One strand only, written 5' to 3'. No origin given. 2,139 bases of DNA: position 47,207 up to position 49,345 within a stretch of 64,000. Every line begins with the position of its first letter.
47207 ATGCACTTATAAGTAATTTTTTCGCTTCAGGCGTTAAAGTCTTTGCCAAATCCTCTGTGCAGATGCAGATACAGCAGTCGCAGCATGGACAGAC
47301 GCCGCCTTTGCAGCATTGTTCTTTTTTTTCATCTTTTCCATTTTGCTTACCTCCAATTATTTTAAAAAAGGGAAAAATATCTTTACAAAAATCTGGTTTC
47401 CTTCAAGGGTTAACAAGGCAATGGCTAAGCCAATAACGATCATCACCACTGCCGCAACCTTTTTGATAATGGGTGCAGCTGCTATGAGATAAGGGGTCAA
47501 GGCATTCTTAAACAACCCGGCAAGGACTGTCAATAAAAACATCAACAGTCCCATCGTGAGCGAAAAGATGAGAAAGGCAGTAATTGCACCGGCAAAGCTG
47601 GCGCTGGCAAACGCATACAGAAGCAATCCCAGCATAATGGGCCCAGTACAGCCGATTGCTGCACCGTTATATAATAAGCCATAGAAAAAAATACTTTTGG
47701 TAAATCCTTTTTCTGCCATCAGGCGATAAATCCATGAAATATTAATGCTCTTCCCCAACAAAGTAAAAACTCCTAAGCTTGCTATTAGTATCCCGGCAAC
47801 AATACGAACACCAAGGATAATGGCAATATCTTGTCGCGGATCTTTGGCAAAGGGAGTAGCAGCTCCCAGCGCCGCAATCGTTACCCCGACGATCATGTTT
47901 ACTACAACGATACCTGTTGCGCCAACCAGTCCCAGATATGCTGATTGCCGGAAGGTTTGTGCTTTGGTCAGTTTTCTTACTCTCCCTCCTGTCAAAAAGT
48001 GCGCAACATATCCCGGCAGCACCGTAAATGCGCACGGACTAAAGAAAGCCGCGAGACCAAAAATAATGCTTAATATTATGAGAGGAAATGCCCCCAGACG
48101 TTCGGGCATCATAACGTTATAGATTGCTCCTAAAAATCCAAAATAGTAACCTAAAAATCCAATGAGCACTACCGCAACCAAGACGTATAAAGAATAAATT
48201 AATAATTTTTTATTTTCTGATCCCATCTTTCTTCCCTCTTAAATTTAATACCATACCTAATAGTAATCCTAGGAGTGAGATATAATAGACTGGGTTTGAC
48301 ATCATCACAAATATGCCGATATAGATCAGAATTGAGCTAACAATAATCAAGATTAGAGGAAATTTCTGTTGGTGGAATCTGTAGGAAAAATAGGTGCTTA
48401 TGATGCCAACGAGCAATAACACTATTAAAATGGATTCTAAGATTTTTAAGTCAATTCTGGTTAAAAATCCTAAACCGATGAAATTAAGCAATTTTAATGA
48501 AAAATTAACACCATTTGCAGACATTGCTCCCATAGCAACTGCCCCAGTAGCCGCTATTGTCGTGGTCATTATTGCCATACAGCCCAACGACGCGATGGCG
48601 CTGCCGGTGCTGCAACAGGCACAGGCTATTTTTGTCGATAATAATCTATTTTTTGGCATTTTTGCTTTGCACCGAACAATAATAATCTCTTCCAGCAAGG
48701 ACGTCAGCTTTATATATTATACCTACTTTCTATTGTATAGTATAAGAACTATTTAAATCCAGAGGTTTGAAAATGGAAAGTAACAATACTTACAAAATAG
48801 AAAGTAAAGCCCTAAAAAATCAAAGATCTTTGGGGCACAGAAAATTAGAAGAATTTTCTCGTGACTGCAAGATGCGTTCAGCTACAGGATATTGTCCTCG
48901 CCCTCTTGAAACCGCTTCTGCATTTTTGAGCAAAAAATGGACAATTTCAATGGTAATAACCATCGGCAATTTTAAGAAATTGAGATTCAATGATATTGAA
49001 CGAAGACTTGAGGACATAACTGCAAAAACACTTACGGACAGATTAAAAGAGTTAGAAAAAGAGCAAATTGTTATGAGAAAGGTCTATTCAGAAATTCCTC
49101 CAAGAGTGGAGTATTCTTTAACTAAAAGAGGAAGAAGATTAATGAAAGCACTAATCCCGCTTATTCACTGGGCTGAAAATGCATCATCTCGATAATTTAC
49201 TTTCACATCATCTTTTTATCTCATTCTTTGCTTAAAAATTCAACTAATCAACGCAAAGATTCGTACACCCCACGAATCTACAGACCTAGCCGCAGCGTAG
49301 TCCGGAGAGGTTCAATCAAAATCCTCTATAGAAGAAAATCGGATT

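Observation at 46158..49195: Extracytoplasmic thiol-disulfide module: HxlR regulator divergent from a CACC-membrane-protein/CcdA operon, facing a TlpA-like redoxin with a novel C-terminal domain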

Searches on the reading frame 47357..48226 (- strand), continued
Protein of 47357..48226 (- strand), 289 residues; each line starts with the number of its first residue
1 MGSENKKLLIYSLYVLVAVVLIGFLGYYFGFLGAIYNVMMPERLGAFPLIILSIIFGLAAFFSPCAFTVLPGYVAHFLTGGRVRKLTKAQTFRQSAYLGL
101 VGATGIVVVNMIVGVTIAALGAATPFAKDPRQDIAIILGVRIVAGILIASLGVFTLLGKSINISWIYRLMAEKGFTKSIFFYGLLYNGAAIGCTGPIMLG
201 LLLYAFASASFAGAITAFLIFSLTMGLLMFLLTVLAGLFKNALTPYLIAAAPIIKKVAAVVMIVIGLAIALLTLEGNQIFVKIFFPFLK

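Call 50: get_annotated_region(hit=H20, flank=5000)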
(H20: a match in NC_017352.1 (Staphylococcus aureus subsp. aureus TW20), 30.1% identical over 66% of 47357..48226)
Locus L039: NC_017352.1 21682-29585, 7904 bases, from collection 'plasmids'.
description: Staphylococcus aureus subsp. aureus TW20 plasmid pTW20_1, complete sequence
organism: Staphylococcus aureus subsp. aureus TW20 (NCBI taxid 663951)
taxonomy: Bacteria; Bacillota; Bacilli; Bacillales; Staphylococcaceae; Staphylococcus; Staphylococcus aureus; Staphylococcus aureus subsp. aureus TW20
host: -; source: -; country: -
typing (MOB-suite, as given by PLSDB): mobilizable; replicon rep_cluster_1017,rep_cluster_1017,rep_cluster_1215
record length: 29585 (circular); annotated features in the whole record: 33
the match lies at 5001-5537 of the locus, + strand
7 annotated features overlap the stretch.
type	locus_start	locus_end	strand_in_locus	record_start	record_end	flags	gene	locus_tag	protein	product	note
CDS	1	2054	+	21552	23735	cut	cadA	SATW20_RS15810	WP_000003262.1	cadmium-translocating P-type ATPase CadA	-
CDS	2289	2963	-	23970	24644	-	-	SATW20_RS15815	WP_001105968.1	IS6-like element IS257 family transposase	-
CDS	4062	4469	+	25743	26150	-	merR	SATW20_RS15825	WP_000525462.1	Hg(II)-responsive transcriptional regulator MerR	-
CDS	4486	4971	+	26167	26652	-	-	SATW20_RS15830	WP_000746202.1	TlpA disulfide reductase family protein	-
CDS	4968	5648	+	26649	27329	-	-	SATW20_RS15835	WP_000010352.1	cytochrome c biogenesis protein CcdA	GO:0017004 - cytochrome complex assembly [Evidence IEA]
predicted_resistance_gene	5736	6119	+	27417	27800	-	merT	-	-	mercuric transport protein MerT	predicted by amrfinderplus; class MERCURY; identity 100.0%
predicted_resistance_gene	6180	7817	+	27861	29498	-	merA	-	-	mercury(II) reductase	predicted by amrfinderplus; class MERCURY; identity 100.0%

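Call 71: search_solved_structures(query=A2, max_evalue=1, show_alignments=2)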
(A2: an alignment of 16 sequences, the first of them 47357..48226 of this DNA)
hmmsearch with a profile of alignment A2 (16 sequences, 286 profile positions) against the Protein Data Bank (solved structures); distinct sequences matched with E-value up to 1: 0.

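Call 72: search_protein_families(library=pfam, alignment_id=A2, max_evalue=0.01)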
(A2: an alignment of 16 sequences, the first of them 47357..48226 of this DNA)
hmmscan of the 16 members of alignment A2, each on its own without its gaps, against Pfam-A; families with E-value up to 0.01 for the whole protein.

A. member 1, window:47357-48226:- (289 aa): 1 family
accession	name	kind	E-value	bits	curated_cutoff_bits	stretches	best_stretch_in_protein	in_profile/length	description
PF13386.12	DsbD_2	-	0.0028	18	24.9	1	104-267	40-198/199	Cytochrome C biogenesis protein transmembrane region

B. families by the number of members that match (of 16 scanned): 3 families
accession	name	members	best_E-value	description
PF02683.22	DsbD_TM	9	6.8e-10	Cytochrome C biogenesis protein transmembrane domain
PF13386.12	DsbD_2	5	0.00017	Cytochrome C biogenesis protein transmembrane region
PF06638.16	Strabismus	3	0.0035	Strabismus protein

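Call 76: predict_structure(alignment_id=A2)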
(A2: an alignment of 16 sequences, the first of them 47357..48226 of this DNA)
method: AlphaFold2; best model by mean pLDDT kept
length: 289 residues; sequences in the alignment: 16
mean_pLDDT: 66.2   pTM: 0.65
mean pLDDT of the five models: 66.2, 64.4, 61.3, 56.7, 49.4
residues with pLDDT >= 90: 0; 70-90: 126; 50-70: 139; < 50: 24
segments of 3 or more residues with pLDDT < 50: 126-128, 162-165, 167-173
pLDDT, mean of each block of 10 residues (from residue 1): 59 71 77 73 67 68 53 59 64 80 78 74 53 60 75 71 48 54 62 57 55 77 80 75 63 69 75 67 52
secondary structure, 60 per line:
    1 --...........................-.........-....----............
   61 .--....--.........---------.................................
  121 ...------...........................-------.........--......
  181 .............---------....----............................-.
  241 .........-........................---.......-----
elements in order: H3-29 H31-39 H41-44 H49-61 H64-67 H70-78 H88-123 H130-156 H164-172 H175-193 H203-206 H211-238 H240-249 H251-274 H278-284

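Call 78: fold_search(model_id=the predicted structure, library=pdb)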
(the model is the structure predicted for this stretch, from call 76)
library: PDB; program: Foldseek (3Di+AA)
matches with E <= 10: 252; with E <= 0.001: 0
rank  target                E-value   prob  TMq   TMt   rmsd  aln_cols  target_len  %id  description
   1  9gs5_A                3.0e-01  0.18  0.16  0.16  17.4       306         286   15  Cryo-EM structure of human SLC35B1-E33A variant with ADP in outward facing conformation (released 2025-05-21)
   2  9gf8_A                6.9e-01  0.15  0.22  0.18  21.6       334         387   13  Human Monocarboxylate Transporter 8 (released 2025-05-21)
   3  9gs3_B                6.9e-01  0.09  0.14  0.14  18.7       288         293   14  Cryo-EM structure of human SLC35B1-E33A variant with ADP in inward facing conformation (released 2025-05-21)
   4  8zxk_B                7.2e-01  0.09  0.15  0.10  23.5       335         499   12  Cryo-EM structure of trimethylamine transporter TmaT binding with TMA (released 2024-11-06)
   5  6lyy_A                8.2e-01  0.08  0.15  0.12  23.3       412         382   12  Cryo-EM structure of the human MCT1/Basigin-2 complex in the presence of anti-cancer drug candidate AZD3965 in the out (released 2020-12-23)
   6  5oge_E                8.9e-01  0.07  0.14  0.14  20.6       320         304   12  Crystal structure of a nucleotide sugar transporter (released 2017-11-22)
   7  9grz                  9.7e-01  0.08  0.14  0.14  20.6       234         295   13  Cryo-EM structure of human SLC35B1 with AMP-PNP (released 2025-05-21)
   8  5tsa                  1.1e+00  0.08  0.17  0.20  20.7       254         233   15  Crystal structure of the Zrt-/Irt-like protein from Bordetella bronchiseptica with bound Zn2+ (released 2017-09-20)
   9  7d5p_A                1.1e+00  0.08  0.14  0.12  19.9       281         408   16  Structure of NorC transporter in an outward-open conformation in complex with a single-chain Indian camelid antibody (released 2021-06-09)
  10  9qqm                  1.1e+00  0.06  0.14  0.11  20.4       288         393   14  Auxin transporter-like protein 3 (LAX3) in the inward open state, apo (released 2025-08-13)
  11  6v9z_A                1.2e+00  0.08  0.15  0.08  21.5       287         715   11  Cryo-EM structure of PCAT1 bound to its CtA peptide substrate (released 2020-01-22)
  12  5tsb                  1.2e+00  0.07  0.14  0.17  21.9       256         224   16  Crystal structure of the Zrt-/Irt-like protein from Bordetella bronchiseptica with bound Cd2+ (released 2017-09-20)
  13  8zxk_A                1.2e+00  0.10  0.20  0.13  23.9       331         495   12  Cryo-EM structure of trimethylamine transporter TmaT binding with TMA (released 2024-11-06)
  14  7d5p_B                1.2e+00  0.08  0.14  0.12  20.7       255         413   15  Structure of NorC transporter in an outward-open conformation in complex with a single-chain Indian camelid antibody (released 2021-06-09)
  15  8zxk_C                1.2e+00  0.06  0.15  0.10  23.9       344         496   12  Cryo-EM structure of trimethylamine transporter TmaT binding with TMA (released 2024-11-06)
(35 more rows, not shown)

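Call 97: search_protein_families(library=ncbifam, proteins=[L004:4124-5527:+, P0117], max_evalue=0.01)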
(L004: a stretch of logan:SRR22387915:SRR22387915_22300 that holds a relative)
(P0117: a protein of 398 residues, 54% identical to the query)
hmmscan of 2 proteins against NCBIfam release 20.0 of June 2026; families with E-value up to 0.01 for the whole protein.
L004:4124-5527:+ (467 aa): 73 families (the best 25 are shown)
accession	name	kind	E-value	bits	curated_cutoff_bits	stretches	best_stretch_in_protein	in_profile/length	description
TIGR02053.1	MerA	equivalog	1.1e-152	509.3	454.45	1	4-467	1-464/465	mercury(II) reductase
NF010311.1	PRK13748.1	subfamily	1.2e-111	374.3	600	1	3-466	97-558/560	mercury(II) reductase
TIGR01350.1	lipoamide_DH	equivalog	1.7e-110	369.8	408.8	1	3-456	1-454/461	dihydrolipoyl dehydrogenase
NF004991.0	PRK06370.1-3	subfamily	4.9e-102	342.1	620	1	2-460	34-491/509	FAD-containing oxidoreductase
NF004947.0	PRK06292.2-5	equivalog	1.8e-94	317.3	592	1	1-453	1-455/474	dihydrolipoyl dehydrogenase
NF004992.0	PRK06370.1-4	equivalog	2.6e-91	306.4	629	1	1-453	2-452/459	FAD-containing oxidoreductase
NF004776.0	PRK06116.1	equivalog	4.7e-88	296.2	480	1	1-448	2-445/450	glutathione-disulfide reductase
NF004946.0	PRK06292.2-4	subfamily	2.4e-85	287.1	634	1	1-451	1-465/487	dihydrolipoyl dehydrogenase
NF003585.0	PRK05249.1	equivalog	7.1e-81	272.2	465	1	2-455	5-456/464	Si-specific NAD(P)(+) transhydrogenase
NF005884.0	PRK07846.1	equivalog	2.3e-80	270.5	501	1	1-437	1-431/454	mycothione reductase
NF004945.0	PRK06292.2-3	equivalog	1.9e-78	264.5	494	1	1-453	1-449/457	dihydrolipoyl dehydrogenase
NF004943.0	PRK06292.2-1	equivalog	3.7e-78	263.3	432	1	1-456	1-455/456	dihydrolipoyl dehydrogenase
TIGR01424.1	gluta_reduc_2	equivalog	1.4e-76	257.9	606.05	1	3-449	2-442/446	glutathione-disulfide reductase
NF004990.0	PRK06370.1-1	equivalog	1.5e-75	254.6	842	1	2-451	3-450/459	FAD-containing oxidoreductase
TIGR01421.1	gluta_reduc_1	equivalog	2e-73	248.2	556.15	1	2-449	1-446/450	glutathione-disulfide reductase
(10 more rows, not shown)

P0117 (398 aa): 2 families
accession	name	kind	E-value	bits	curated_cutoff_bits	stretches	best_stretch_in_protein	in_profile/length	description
NF045694.1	seleno_TsoB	exception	0.00091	17.4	805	1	164-350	185-364/572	rhodanese/DsbD fusion-like selenoprotein TsoB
NF033784.1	transport_merC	equivalog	0.004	17.5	140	1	17-111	15-116/123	organomercurial transporter MerC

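Call 99: find_encoding_contigs(protein=P0004, flank=2500, max_places=5)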
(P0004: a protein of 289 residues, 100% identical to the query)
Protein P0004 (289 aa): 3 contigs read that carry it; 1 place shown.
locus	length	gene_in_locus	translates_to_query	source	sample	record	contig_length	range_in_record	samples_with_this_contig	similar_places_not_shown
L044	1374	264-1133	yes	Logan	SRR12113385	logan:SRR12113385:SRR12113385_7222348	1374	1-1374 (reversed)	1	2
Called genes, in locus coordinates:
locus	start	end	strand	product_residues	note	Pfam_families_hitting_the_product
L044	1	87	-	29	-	?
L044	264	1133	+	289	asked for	-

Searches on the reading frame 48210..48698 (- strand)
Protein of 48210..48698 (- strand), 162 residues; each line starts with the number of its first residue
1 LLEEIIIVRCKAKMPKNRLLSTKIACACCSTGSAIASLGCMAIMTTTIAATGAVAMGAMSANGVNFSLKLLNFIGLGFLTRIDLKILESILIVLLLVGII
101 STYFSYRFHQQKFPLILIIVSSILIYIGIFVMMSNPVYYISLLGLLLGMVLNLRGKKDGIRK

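Call 3: search_protein_families(library=pfam, proteins=[window:48210-48698:-], max_evalue=0.1)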
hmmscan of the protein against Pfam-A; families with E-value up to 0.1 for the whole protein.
window:48210-48698:- (162 aa): 3 families
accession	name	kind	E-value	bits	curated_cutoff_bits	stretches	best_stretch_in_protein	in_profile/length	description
PF03203.19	MerC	-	6.6e-06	27.1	27.6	1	56-154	10-108/108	MerC mercury resistance protein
PF03613.19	EIID-AGA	-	0.035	13.7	25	1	36-129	169-264/265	PTS system mannose/fructose/sorbose family IID component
PF20040.4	DUF6442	-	0.04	14.6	25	1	88-133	53-98/102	Family of unknown function (DUF6442)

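Call 4: search_protein_families(library=ncbifam, proteins=[window:48210-48698:-], max_evalue=0.1)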
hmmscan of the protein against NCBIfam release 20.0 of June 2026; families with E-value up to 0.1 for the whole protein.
window:48210-48698:- (162 aa): 1 family
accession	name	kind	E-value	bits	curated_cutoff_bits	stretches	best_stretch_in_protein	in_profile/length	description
TIGR02005.1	PTS-IIBC-alpha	subfamily_domain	0.041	12.2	607.3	1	33-142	82-190/524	alpha-glucoside-specific PTS transporter subunit IIBC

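Call 11: find_homologous_proteins(query=window:48213-48659:-, max_evalue=0.001)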
Query seq(149 aa) (149 aa): 3 proteins with E <= 0.001 among 308 candidates.
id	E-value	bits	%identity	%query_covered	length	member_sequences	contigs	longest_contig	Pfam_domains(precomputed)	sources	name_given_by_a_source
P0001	1.7e-70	254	87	97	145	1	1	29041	PF03203.20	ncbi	-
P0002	2.4e-47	179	62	100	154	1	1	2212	PF03203.20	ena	-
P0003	7.1e-47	177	66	95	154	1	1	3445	-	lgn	-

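Call 13: find_encoding_contigs(protein=P0001, flank=8000, max_places=4)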
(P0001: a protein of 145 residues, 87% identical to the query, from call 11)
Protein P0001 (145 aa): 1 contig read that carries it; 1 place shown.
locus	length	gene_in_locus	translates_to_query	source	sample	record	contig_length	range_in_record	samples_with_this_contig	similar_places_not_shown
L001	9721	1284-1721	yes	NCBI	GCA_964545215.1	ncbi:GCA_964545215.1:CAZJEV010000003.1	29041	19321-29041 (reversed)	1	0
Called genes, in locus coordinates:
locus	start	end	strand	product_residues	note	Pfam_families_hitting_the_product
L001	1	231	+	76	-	?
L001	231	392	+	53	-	-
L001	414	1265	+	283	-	PF02683:DsbD_TM, PF11139:SfLAP (weak)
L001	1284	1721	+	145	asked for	PF03203:MerC (faint)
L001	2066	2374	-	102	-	PF00338:Ribosomal_S10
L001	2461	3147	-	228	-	PF02769:AIRS_C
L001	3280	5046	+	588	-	-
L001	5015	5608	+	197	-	-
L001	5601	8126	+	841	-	PF00176:SNF2-rel_dom, PF00270:DEAD, PF04851:ResIII, PF00271:Helicase_C, PF08241:Methyltransf_11, PF13649:Methyltransf_25 (weak)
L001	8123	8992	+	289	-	-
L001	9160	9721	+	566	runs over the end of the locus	PF00999:Na_H_Exchanger, PF02254:TrkA_N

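Call 14: find_encoding_contigs(protein=P0003, flank=5000, max_places=4)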
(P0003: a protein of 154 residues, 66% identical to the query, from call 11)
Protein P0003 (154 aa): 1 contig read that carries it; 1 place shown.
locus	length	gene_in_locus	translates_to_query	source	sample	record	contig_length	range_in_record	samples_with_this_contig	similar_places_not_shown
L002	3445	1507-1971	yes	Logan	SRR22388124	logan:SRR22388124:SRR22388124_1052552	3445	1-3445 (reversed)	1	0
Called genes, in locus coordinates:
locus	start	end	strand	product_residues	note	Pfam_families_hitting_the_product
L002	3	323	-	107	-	?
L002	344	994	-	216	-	PF09335:VTT_dom (weak)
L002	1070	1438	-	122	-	PF01638:HxlR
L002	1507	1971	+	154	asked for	-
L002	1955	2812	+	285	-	-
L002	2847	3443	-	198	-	?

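Call 15: find_encoding_contigs(protein=P0002, flank=5000, max_places=4)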
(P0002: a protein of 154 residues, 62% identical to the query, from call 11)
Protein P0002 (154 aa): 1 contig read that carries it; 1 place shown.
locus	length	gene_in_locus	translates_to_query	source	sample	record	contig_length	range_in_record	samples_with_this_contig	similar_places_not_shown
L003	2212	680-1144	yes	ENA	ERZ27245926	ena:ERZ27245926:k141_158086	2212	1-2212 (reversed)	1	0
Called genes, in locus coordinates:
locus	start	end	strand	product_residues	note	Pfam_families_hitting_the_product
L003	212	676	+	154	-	-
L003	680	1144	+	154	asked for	PF03203:MerC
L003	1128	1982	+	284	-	-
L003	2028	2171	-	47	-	-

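Call 34: search_protein_representatives(alignment_id=A1)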
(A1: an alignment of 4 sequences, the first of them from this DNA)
Query: 4 sequences, 153 profile positions. Proteins with E-value up to 0.001 (for the whole library): 71; up to 1e-10: 26; up to 1e-30: 2. The best 71 are listed.
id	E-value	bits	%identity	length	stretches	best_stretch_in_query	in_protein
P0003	2.5e-78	277.5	-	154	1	2-153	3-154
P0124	3.0e-36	140.9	-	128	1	33-149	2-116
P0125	4.2e-23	98.2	-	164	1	20-140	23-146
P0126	1.4e-21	93.3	-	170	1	19-147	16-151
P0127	2.9e-20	89.0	-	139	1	8-140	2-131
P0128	2.8e-19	85.8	-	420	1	17-146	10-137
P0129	6.7e-19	84.5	-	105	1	2-99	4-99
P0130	6.7e-19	84.5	-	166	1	11-144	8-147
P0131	5.4e-18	81.6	-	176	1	12-144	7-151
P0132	9.5e-18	80.8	-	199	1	12-145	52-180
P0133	5.1e-17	78.4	-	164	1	12-147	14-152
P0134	1.5e-16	76.9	-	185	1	18-142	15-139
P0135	7.7e-16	74.6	-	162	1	21-142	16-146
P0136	8.1e-16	74.5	-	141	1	18-145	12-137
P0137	1.2e-15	73.9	-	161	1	19-143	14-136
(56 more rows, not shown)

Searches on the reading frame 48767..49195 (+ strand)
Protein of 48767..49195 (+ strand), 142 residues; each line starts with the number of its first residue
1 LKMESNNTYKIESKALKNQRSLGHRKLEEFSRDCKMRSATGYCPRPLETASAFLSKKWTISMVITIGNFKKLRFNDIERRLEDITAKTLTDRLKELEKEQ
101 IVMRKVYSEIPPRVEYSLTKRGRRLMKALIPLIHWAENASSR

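Call 3: search_protein_families(library=pfam, proteins=[window:48767-49195:+], max_evalue=0.1)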
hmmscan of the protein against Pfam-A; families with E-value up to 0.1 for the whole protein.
window:48767-49195:+ (142 aa): 5 families
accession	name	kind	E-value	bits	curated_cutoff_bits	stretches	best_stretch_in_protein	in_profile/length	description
PF01638.23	HxlR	-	1.4e-25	89.4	20.8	1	54-139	2-86/91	HxlR-like helix-turn-helix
PF13601.12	HTH_34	-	0.0011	19.5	27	1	71-127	14-70/80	Winged helix DNA-binding domain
PF03551.20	PadR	-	0.0018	18.7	27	1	84-127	29-74/75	Transcriptional regulator PadR-like family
PF20222.3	DUF6581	-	0.028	13.8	27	1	21-121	146-248/401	Family of unknown function (DUF6581)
PF08461.16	HTH_12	-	0.049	14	21.4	1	76-111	22-59/66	Ribonuclease R winged-helix domain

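Call 4: search_protein_families(library=ncbifam, proteins=[window:48767-49195:+], max_evalue=0.1)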
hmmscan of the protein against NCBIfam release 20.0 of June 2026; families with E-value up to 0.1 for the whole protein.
window:48767-49195:+ (142 aa): 5 families
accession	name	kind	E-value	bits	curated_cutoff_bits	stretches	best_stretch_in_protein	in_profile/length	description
NF047367.1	redox_TF_RrpA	exception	3.5e-20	72.2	185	1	52-138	13-99/101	MarR family transcription factor RrpA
NF047364.1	redox_TF_RrpB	exception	9.6e-18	64.4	175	1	43-138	3-102/105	MarR family transcription factor RrpB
NF050133.1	TransRegFabT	equivalog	0.00044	20.5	200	1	63-126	35-97/138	fatty acid biosynthesis transcriptional regulator FabT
TIGR02337.1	HpaR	equivalog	0.003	17.4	121.2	1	45-131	18-101/130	homoprotocatechuate degradation operon regulator HpaR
TIGR03112.1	6_pyr_pter_rel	hypoth_equivalog_domain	0.047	14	69.35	1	55-97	24-66/113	6-pyruvoyl tetrahydropterin synthase-related domain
